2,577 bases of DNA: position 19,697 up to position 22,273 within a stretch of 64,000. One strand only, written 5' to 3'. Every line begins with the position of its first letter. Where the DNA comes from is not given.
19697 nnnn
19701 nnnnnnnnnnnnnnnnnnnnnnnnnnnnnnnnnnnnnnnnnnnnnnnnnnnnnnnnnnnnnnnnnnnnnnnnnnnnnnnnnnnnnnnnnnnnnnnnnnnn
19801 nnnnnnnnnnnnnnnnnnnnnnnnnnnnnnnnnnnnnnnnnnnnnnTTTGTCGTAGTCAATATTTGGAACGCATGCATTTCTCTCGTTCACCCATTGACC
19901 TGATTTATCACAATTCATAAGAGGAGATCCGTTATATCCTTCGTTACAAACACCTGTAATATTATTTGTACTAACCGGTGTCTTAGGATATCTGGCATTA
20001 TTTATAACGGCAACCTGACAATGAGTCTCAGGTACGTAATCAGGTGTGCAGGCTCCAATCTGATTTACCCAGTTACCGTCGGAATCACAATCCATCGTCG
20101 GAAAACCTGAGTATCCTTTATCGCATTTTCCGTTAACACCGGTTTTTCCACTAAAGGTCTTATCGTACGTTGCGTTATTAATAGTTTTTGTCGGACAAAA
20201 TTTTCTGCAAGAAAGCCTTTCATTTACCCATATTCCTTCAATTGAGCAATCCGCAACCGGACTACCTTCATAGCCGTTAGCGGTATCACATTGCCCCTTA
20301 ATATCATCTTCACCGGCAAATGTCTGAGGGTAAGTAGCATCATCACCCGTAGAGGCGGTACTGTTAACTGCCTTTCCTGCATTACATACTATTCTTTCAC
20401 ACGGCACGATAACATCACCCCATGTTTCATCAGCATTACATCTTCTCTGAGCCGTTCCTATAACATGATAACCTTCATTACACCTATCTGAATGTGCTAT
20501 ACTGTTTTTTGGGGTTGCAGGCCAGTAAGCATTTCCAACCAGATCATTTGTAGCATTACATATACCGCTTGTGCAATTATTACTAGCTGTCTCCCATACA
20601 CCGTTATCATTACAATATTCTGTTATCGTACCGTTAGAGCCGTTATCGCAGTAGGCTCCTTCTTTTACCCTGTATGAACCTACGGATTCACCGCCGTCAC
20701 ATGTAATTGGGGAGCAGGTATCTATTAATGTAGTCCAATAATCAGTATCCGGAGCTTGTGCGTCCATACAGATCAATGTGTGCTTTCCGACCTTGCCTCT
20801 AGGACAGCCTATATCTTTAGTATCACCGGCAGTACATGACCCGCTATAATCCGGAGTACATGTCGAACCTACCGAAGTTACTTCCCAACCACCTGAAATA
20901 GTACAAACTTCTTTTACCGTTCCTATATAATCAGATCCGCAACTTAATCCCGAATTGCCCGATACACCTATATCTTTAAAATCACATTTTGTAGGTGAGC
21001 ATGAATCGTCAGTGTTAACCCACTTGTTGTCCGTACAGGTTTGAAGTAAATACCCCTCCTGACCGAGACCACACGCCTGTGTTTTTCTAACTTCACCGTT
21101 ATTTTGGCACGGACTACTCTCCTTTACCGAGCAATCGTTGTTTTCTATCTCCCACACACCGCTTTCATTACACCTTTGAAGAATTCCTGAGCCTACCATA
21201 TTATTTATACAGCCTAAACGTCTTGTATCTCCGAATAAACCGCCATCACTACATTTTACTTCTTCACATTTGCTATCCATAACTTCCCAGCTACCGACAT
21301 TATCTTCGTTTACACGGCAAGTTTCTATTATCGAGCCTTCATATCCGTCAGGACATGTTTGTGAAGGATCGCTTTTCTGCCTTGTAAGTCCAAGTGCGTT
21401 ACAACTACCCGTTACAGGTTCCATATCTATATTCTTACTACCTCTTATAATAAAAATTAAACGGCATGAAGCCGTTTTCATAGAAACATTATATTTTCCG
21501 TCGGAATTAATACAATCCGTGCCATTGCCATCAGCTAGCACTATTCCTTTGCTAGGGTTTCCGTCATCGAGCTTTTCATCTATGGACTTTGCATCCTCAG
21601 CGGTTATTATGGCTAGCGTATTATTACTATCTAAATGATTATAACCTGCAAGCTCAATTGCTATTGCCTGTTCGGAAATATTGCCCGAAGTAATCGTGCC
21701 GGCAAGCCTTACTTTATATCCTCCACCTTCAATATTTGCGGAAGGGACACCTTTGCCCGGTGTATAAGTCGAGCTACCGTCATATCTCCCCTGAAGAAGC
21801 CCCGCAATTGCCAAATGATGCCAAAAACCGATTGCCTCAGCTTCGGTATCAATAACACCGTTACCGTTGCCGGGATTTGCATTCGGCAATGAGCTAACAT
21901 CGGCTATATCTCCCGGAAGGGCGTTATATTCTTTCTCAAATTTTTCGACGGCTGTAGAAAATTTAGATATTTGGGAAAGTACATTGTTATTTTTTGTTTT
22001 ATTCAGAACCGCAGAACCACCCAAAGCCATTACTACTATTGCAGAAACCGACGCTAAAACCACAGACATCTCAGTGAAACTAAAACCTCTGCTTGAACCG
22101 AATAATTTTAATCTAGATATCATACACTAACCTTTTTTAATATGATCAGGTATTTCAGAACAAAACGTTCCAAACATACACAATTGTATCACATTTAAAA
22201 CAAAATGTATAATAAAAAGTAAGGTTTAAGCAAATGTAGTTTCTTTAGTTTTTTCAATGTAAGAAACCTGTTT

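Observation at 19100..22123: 1007-aa pilin carrying ten Sushi/CCP-like modules and a LamG-like lectin domain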

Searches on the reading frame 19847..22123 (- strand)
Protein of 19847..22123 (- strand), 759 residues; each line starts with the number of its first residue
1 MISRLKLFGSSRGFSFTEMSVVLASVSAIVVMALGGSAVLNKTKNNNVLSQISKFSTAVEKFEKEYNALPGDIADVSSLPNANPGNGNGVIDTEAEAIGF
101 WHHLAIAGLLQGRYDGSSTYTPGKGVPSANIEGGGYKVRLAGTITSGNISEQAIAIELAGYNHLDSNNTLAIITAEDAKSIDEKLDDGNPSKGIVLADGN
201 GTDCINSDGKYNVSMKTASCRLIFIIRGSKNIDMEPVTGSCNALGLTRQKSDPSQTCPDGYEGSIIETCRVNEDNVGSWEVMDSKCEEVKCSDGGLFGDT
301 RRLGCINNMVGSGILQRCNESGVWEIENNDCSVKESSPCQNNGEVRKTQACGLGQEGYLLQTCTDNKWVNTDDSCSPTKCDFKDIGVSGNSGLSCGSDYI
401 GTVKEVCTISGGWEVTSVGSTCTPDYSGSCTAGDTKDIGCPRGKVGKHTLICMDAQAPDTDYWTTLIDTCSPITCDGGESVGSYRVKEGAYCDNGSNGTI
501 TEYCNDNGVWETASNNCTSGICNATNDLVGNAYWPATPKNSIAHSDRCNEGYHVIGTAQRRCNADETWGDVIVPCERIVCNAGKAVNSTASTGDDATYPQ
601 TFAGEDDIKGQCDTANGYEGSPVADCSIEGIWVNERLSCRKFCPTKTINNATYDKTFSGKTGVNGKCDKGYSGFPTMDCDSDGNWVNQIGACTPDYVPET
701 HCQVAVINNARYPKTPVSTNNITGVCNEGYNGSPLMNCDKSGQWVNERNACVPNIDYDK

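Call 26: search_protein_representatives(protein=window:19847-22123:-)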
Query: 759 residues. Proteins with E-value up to 0.001 (for the whole library): 8378; up to 1e-10: 2286; up to 1e-30: 145. The best 150 are listed.
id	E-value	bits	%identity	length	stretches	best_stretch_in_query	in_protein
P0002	0.0e+00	1121.4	65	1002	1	5-758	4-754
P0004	2.6e-251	852.9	64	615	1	8-615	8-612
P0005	3.0e-223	760.0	56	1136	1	11-645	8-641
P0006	1.3e-197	675.3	55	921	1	9-641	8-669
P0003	3.1e-190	650.9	52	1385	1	19-645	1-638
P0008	2.1e-188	644.8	50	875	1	12-641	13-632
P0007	8.1e-181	619.7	49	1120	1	10-644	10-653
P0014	3.8e-153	528.2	43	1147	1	12-643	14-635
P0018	2.3e-151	522.3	47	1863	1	11-649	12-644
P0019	4.9e-147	508.0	49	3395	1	19-647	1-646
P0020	1.3e-144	500.0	45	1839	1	6-647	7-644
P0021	1.1e-137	477.1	45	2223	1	5-627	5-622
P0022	3.5e-133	462.2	43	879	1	11-633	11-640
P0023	2.1e-132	459.6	43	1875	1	10-644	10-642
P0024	9.4e-132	457.5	41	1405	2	12-580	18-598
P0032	4.0e-109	382.6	34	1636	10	490-751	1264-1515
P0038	1.5e-97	344.3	30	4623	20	497-751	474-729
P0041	2.8e-80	287.2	29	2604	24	547-752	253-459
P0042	1.8e-78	281.3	36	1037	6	548-744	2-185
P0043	1.5e-77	278.2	28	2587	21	497-753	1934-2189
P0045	7.6e-73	262.7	28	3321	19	491-694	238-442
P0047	3.5e-70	253.9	34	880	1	11-753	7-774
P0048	1.8e-69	251.5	34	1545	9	540-753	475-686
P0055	4.5e-65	237.0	33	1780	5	492-753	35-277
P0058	2.2e-63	231.4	34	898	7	491-751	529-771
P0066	1.5e-58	215.4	38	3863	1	10-569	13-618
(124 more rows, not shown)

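Call 27: search_protein_families(library=pfam, proteins=[P0032, P0042, P0047, P0058, P0041], max_evalue=0.001)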
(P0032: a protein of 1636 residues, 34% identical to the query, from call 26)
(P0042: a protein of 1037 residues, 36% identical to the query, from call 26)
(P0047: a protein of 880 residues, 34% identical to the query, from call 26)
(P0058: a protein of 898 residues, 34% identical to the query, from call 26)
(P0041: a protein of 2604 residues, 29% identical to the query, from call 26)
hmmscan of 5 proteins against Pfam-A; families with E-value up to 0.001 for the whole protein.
P0032 (1636 aa): 3 families
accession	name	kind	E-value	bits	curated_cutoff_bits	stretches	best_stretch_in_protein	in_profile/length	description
PF02793.27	HRM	-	1.4e-60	202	26.2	3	1132-1183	3-64/66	Hormone receptor domain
PF00084.26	Sushi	-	5.6e-28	97.5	20.7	0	1255-1291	18-56/56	Sushi repeat (SCR repeat)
PF25599.1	Ephrin_CRD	-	9.5e-18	64.4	27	1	1357-1404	3-58/59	Ephrin cysteine rich domain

P0042 (1037 aa): 3 families
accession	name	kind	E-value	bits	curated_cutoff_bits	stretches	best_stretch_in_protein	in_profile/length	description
PF02793.27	HRM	-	5.5e-38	129.6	26.2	1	910-961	3-56/66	Hormone receptor domain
PF25599.1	Ephrin_CRD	-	2.6e-18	66.2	27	0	380-410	25-55/59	Ephrin cysteine rich domain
PF00084.26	Sushi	-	9.3e-10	39.2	20.7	0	923-964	18-56/56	Sushi repeat (SCR repeat)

P0047 (880 aa): 1 family
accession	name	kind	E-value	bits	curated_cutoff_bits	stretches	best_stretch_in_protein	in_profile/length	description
PF07963.17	N_methyl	-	6e-06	26.1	21.2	1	5-29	2-26/27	Prokaryotic N-terminal methylation motif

P0058 (898 aa): 3 families
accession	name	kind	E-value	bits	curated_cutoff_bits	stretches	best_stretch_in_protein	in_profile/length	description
PF02793.27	HRM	-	2e-24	86.2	26.2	1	722-766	3-53/66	Hormone receptor domain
PF00084.26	Sushi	-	0.00028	21.6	20.7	0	353-383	21-51/56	Sushi repeat (SCR repeat)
PF25599.1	Ephrin_CRD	-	0.00064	20.1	27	0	345-384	8-53/59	Ephrin cysteine rich domain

P0041 (2604 aa): 8 families
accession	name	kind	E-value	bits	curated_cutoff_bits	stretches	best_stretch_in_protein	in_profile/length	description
PF00084.26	Sushi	-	0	1515.2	20.7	42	1685-1738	1-56/56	Sushi repeat (SCR repeat)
PF00008.33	EGF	-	3e-15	56.6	21.5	2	2528-2554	1-32/32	EGF-like domain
PF25024.1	EGF_TEN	-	8e-13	49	65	1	2478-2592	12-127/234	Teneurin EGF domain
PF12661.13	hEGF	-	3.1e-12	46.9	29.3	1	2532-2550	1-22/22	Human growth factor-like EGF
PF12947.13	EGF_3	-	5.7e-09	36.5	28.5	1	133-165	4-36/36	EGF domain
PF07974.19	EGF_2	-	7.9e-08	33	22.1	0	2528-2555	1-32/32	EGF-like domain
PF12662.13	cEGF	-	3e-07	30.6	26.6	0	150-166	2-20/24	Complement Clr-like EGF-like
PF07645.21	EGF_CA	-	1.1e-06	29.2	27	1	125-165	1-43/43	Calcium-binding EGF domain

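Call 67: list_cluster_members(proteins=[P0032, P0038, P0041, P0042, P0043, P0045, P0048, P0055, P0058, P0019])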
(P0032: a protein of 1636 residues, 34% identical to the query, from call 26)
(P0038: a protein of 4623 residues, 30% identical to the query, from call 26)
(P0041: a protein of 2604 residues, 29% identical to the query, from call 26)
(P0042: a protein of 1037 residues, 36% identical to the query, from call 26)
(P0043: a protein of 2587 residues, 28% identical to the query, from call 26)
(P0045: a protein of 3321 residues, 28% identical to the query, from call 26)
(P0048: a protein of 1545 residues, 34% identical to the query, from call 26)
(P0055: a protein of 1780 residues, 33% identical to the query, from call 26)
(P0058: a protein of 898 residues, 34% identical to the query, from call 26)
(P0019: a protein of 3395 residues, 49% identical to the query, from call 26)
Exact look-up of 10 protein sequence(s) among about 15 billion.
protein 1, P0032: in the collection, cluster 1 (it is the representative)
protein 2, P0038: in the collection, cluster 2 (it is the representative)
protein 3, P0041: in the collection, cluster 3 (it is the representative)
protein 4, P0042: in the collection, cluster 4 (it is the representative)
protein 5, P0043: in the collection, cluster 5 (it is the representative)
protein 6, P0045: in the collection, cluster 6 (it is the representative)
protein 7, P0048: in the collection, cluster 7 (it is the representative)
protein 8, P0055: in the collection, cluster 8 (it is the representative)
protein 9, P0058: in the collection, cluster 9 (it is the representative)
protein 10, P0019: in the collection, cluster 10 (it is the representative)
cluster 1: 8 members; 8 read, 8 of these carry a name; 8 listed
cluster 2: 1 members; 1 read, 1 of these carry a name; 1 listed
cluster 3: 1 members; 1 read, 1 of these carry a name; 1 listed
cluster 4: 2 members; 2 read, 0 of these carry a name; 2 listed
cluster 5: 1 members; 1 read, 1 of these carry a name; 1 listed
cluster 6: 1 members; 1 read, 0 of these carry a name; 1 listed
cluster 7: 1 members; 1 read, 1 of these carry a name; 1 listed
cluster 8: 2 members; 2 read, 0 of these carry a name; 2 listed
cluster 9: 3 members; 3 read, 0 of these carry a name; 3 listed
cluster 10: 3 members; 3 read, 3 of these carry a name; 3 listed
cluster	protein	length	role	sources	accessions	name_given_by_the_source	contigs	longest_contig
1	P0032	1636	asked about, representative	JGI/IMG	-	hypothetical protein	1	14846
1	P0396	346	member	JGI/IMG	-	hypothetical protein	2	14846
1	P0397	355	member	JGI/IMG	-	hypothetical protein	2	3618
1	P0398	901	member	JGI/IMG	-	hypothetical protein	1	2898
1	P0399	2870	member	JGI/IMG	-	hypothetical protein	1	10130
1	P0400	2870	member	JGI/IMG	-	hypothetical protein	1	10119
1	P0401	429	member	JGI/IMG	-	hypothetical protein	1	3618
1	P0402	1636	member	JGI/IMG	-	hypothetical protein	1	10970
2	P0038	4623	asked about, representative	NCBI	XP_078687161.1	uncharacterized protein LOC144919463 isoform X16 [Branchiostoma floridae x Branchiostoma ...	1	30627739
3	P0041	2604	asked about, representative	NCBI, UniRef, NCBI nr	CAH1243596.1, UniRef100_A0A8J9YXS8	CR1 [Branchiostoma lanceolatum] | CR1 protein n=1 Tax=Branchiostoma lanceolatum TaxID=7740 RepID=A0A8J9YXS8_BRALA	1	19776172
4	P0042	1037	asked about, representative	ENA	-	-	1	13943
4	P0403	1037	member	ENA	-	-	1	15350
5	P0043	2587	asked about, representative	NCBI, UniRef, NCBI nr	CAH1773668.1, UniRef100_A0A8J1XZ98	unnamed protein product [Owenia fusiformis] | Uncharacterized protein n=1 Tax=Owenia fusiformis TaxID=6347 RepID=A0A8J1XZ98_OWEFU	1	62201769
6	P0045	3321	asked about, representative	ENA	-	-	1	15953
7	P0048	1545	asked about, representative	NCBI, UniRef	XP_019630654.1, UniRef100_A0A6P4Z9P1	PREDICTED: sushi, von Willebrand factor type A, EGF and pentraxin domain-containing ... | Sushi, von Willebrand factor type A, EGF and pentraxin domain-containing protein 1-like ...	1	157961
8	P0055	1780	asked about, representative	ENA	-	-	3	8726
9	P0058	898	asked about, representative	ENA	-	-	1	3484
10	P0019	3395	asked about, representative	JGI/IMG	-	hypothetical protein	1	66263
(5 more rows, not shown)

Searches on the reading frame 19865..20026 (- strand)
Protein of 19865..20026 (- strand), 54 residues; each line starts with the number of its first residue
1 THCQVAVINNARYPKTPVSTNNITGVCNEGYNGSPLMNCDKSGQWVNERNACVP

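Call 72: search_protein_families(library=pfam, proteins=[window:19865-20026:-], max_evalue=10)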
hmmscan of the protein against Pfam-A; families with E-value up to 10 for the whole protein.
window:19865-20026:- (54 aa): 2 families
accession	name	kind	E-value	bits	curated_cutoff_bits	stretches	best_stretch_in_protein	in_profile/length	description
PF25599.1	Ephrin_CRD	-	0.00097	19.6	27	1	7-53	4-58/59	Ephrin cysteine rich domain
PF00084.26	Sushi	-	0.046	14.6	20.7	1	24-52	26-56/56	Sushi repeat (SCR repeat)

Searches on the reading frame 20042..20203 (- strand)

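Call 72: search_protein_families(library=pfam, proteins=[window:20042-20203:-], max_evalue=10)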
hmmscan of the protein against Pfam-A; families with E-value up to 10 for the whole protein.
window:20042-20203:- (54 aa): 3 families
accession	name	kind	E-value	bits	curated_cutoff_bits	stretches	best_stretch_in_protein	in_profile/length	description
PF25599.1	Ephrin_CRD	-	7.3e-07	29.6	27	1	7-53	4-58/59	Ephrin cysteine rich domain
PF00084.26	Sushi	-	0.006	17.4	20.7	1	9-52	11-56/56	Sushi repeat (SCR repeat)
PF02793.27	HRM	-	0.017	15.9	26.2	1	2-47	3-53/66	Hormone receptor domain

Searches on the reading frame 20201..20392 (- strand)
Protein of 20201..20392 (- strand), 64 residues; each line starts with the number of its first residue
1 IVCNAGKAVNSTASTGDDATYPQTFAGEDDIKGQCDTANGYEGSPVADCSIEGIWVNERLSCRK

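Call 72: search_protein_families(library=pfam, proteins=[window:20201-20392:-], max_evalue=10)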
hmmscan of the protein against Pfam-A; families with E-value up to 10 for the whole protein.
window:20201-20392:- (64 aa): 1 family
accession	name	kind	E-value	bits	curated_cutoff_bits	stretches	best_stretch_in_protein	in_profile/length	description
PF25599.1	Ephrin_CRD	-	0.0079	16.6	27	1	19-62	8-57/59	Ephrin cysteine rich domain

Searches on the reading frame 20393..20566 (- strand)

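Call 72: search_protein_families(library=pfam, proteins=[window:20393-20566:-], max_evalue=10)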
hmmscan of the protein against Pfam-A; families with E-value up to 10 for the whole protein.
window:20393-20566:- (58 aa): 2 families
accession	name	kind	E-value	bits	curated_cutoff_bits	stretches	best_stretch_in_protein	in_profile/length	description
PF02793.27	HRM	-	0.0026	18.5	26.2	1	2-51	3-53/66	Hormone receptor domain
PF00084.26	Sushi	-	0.0081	17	20.7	1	28-50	28-50/56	Sushi repeat (SCR repeat)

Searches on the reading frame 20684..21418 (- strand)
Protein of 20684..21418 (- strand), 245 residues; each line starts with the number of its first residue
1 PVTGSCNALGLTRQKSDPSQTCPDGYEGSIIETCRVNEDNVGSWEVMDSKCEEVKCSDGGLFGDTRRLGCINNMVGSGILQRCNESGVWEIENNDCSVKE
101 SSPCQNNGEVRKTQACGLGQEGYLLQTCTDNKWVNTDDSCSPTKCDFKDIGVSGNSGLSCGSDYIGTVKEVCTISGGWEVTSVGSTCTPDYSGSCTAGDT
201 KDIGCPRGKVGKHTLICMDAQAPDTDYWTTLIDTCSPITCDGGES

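Call 50: search_solved_structures(query=window:20684-21418:-, max_evalue=10, show_alignments=2)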
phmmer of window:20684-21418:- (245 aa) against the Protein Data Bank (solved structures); distinct sequences matched with E-value up to 10: 3.
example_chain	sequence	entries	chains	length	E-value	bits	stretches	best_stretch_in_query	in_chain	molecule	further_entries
6v1v_A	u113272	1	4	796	0.074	15.6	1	22-79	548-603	Vegetative insecticidal protein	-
6yrf_A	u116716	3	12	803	0.37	13.3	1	22-50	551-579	Vegetative insecticidal protein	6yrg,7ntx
1b35_C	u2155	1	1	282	1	11.9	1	130-207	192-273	PROTEIN (CRICKET PARALYSIS VIRUS, VP3)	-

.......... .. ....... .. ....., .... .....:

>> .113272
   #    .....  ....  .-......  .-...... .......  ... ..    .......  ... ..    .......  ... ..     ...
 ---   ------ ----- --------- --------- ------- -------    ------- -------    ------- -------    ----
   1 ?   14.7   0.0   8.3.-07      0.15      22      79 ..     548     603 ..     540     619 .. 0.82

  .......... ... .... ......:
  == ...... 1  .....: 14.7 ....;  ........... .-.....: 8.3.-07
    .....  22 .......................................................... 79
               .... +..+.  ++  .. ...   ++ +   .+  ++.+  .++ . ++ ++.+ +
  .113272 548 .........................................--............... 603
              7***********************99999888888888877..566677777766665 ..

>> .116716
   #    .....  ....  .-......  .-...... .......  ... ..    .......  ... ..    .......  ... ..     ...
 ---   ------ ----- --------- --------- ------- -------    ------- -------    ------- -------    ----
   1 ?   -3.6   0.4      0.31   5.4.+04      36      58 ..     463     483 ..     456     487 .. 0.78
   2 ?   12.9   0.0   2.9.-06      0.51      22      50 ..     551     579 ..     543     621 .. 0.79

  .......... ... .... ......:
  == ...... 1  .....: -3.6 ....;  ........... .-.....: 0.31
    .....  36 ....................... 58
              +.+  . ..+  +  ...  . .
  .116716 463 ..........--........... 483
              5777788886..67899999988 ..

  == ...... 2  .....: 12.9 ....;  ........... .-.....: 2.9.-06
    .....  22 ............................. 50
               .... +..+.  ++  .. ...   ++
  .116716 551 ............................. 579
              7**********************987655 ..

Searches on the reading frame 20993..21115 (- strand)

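Call 72: search_protein_families(library=pfam, proteins=[window:20993-21115:-], max_evalue=10)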
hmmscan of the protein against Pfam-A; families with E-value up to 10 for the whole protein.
window:20993-21115:- (41 aa): 1 family
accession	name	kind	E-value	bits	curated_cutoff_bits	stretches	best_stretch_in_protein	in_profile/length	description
PF08280.17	HTH_Mga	-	0.057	13.9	23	1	22-40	9-27/59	M protein trans-acting positive regulator (MGA) HTH domain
